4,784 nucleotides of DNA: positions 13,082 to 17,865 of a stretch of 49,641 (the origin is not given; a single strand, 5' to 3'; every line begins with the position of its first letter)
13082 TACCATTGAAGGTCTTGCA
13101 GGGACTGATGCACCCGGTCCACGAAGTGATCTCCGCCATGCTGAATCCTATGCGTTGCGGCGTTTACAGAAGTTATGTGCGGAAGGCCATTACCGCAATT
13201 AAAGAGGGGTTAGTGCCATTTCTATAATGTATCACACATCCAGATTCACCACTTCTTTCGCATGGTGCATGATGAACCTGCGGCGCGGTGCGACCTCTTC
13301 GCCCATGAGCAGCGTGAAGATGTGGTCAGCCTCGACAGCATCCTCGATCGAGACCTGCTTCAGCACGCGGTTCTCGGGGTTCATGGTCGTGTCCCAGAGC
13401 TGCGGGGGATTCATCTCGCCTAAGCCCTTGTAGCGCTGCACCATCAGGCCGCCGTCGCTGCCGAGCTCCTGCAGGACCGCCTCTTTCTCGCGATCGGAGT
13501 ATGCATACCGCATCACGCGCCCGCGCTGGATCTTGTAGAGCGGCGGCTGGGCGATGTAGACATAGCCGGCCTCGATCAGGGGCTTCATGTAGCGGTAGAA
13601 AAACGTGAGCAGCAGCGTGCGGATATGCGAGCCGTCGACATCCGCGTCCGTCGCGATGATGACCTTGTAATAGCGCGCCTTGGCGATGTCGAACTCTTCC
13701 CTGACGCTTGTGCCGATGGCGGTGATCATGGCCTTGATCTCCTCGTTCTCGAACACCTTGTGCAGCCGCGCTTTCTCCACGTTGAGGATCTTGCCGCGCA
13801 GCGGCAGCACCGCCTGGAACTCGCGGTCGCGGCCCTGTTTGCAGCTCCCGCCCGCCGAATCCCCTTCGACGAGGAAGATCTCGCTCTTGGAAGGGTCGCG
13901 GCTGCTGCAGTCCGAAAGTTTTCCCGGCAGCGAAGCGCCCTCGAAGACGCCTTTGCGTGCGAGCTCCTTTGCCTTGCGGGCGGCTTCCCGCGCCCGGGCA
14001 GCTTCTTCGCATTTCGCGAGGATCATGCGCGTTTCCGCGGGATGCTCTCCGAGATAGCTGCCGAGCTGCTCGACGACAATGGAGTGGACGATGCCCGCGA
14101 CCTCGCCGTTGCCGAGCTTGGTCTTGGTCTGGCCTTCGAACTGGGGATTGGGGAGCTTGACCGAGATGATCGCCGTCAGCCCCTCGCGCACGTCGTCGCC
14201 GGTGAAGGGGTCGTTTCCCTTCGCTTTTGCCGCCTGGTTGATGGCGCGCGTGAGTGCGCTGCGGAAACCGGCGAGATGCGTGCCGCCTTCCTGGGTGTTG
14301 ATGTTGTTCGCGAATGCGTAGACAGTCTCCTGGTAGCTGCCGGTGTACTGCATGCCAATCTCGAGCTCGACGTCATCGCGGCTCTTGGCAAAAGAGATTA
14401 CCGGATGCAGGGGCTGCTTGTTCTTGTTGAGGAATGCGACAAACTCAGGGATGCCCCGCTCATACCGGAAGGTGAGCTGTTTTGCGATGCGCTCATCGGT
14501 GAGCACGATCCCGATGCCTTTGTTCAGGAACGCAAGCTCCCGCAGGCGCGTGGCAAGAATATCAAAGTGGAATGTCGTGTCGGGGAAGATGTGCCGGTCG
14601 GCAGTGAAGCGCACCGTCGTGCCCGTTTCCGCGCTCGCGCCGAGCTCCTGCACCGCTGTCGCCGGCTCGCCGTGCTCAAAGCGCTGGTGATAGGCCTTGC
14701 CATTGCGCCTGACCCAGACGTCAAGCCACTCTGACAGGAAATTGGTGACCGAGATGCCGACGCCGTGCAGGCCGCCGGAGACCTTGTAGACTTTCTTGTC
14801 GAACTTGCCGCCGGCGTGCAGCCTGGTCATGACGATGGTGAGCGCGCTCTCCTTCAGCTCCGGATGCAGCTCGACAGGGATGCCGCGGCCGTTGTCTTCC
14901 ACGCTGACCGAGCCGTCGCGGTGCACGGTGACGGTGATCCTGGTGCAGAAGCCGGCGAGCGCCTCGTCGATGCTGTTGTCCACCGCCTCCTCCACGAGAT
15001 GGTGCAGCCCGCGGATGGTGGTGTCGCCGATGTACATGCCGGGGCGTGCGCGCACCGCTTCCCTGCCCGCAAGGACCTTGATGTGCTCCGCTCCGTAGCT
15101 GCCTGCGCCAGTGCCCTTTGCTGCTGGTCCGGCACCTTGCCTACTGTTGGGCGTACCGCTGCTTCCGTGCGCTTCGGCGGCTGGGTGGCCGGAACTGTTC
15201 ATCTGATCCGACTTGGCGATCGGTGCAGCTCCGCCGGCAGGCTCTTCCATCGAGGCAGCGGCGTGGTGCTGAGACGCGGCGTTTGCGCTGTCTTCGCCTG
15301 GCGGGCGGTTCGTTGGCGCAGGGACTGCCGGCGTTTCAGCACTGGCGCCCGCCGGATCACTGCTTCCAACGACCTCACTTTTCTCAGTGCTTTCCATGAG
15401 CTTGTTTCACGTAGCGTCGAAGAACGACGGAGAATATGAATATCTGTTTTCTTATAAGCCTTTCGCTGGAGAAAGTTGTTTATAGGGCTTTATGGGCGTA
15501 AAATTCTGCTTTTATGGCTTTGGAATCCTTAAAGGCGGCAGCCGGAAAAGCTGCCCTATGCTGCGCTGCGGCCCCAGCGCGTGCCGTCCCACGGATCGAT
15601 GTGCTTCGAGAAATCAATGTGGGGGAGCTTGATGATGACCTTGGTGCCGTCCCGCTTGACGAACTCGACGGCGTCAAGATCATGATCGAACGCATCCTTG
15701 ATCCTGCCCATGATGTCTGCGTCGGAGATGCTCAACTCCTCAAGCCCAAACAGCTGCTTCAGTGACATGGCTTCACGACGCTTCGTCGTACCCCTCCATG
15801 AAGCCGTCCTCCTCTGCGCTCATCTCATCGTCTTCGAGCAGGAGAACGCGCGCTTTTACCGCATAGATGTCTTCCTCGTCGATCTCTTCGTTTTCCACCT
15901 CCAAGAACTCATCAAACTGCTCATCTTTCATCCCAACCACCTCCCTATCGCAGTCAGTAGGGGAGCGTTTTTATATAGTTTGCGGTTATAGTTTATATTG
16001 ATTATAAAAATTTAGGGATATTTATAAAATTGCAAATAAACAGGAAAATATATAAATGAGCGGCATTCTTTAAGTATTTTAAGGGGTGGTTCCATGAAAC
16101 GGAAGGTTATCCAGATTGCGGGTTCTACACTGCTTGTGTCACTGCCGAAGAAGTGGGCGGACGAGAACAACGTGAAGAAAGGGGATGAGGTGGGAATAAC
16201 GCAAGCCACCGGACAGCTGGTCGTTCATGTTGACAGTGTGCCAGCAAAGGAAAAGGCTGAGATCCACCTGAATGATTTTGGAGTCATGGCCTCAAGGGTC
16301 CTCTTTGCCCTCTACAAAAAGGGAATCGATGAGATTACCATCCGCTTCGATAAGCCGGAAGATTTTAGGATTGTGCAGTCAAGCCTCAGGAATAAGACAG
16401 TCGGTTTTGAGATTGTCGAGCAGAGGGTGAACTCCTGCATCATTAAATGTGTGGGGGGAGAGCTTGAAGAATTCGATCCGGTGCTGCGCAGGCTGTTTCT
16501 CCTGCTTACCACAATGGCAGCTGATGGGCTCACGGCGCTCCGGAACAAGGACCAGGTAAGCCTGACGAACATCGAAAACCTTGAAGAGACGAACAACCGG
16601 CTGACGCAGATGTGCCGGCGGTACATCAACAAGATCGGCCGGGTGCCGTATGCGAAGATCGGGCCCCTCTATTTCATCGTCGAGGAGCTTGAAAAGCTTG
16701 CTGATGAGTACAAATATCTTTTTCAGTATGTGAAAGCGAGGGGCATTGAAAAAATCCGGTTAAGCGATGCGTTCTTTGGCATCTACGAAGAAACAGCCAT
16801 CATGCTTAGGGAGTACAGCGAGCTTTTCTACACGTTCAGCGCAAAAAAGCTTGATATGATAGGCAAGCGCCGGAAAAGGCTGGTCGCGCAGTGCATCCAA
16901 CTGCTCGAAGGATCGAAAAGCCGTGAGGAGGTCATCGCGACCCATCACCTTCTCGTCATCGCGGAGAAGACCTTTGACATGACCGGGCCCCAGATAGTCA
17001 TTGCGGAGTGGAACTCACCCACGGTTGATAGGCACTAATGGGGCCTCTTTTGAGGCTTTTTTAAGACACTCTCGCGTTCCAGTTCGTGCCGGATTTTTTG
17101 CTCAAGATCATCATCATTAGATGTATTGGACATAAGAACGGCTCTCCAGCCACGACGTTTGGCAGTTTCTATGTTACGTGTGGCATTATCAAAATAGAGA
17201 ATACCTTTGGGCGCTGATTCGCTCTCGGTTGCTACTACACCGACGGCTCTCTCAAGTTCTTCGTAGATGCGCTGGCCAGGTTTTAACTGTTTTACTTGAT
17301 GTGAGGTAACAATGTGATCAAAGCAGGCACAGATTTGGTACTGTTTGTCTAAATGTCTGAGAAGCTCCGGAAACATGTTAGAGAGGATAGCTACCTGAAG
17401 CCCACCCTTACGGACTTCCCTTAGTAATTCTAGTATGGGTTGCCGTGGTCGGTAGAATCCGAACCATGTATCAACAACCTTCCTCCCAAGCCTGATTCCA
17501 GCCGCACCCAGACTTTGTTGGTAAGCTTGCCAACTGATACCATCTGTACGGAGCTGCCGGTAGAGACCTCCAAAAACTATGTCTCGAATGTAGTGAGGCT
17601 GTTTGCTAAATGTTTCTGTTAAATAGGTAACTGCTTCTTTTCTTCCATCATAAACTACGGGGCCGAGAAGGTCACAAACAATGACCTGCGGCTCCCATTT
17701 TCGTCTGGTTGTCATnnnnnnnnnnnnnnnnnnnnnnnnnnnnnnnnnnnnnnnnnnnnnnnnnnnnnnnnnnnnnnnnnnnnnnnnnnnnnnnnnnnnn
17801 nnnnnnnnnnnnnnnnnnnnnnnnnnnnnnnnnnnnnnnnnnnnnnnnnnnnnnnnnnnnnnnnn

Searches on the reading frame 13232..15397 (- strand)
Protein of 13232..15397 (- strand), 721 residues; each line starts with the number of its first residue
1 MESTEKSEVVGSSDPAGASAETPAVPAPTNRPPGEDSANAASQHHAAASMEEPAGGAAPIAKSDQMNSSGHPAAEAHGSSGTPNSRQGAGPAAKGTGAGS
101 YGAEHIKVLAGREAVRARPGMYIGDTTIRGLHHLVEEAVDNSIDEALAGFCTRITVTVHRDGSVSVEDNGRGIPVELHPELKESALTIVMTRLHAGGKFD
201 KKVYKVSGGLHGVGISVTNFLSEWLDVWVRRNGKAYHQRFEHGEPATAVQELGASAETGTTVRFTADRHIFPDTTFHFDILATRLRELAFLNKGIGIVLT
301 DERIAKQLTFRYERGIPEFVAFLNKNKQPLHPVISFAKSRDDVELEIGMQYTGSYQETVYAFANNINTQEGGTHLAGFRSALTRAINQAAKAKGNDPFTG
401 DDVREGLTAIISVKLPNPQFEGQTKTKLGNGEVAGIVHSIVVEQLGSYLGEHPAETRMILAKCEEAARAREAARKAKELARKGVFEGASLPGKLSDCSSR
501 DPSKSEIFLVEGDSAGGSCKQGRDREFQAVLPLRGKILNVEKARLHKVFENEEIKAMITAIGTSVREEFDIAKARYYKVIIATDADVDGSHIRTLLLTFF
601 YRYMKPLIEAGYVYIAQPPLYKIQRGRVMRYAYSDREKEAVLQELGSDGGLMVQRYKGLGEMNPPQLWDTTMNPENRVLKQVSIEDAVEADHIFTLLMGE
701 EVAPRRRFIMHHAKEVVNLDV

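Call 16: search_protein_families(library=pfam, proteins=[window:13232-15397:-], max_evalue=0.001)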
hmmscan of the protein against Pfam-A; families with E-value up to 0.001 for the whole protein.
window:13232-15397:- (721 aa): 4 families
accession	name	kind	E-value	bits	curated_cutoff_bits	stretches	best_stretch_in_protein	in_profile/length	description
PF00204.31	DNA_gyraseB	-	1.8e-55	187.5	27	1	315-478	1-172/173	DNA gyrase B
PF00986.26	DNA_gyraseB_C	-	2.2e-29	101.9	29.8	1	650-710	3-63/63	DNA gyrase B subunit, carboxyl terminus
PF01751.28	Toprim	-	1.5e-20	73.6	23.1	1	506-617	1-95/96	Toprim domain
PF02518.31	HATPase_c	-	3e-17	63.5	26.4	1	129-267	4-108/111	Histidine kinase-, DNA gyrase B-, and HSP90-like ATPase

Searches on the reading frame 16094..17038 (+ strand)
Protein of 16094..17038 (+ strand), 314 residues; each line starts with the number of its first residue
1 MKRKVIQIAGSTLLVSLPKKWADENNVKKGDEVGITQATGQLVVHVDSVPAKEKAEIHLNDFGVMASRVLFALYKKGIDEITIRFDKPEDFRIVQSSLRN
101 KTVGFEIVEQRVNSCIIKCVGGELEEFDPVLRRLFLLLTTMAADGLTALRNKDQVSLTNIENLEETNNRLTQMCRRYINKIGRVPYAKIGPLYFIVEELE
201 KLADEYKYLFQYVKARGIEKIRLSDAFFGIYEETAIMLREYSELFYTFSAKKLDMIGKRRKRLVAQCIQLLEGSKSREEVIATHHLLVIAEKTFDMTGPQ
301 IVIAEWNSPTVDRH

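Call 95: search_protein_families(library=pfam, proteins=[window:16094-17038:+], max_evalue=0.001)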
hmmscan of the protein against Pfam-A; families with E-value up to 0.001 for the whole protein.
window:16094-17038:+ (314 aa): 1 family
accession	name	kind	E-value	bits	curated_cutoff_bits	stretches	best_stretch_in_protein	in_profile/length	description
PF04014.23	MazE_antitoxin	-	3.8e-07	30.4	24.7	1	7-44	2-40/48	Antidote-toxin recognition MazE, bacterial antitoxin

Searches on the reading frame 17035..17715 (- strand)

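Call 95: search_protein_families(library=pfam, proteins=[window:17035-17715:-], max_evalue=0.001)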
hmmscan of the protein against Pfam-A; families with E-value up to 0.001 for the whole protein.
window:17035-17715:- (226 aa): 2 families
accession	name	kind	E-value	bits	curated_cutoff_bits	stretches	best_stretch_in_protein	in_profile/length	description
PF13419.12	HAD_2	-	2.6e-08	34.6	23.8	1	90-193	80-176/178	Haloacid dehalogenase-like hydrolase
PF00702.32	Hydrolase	-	3.4e-08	34.5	26.4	1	81-186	90-188/191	haloacid dehalogenase-like hydrolase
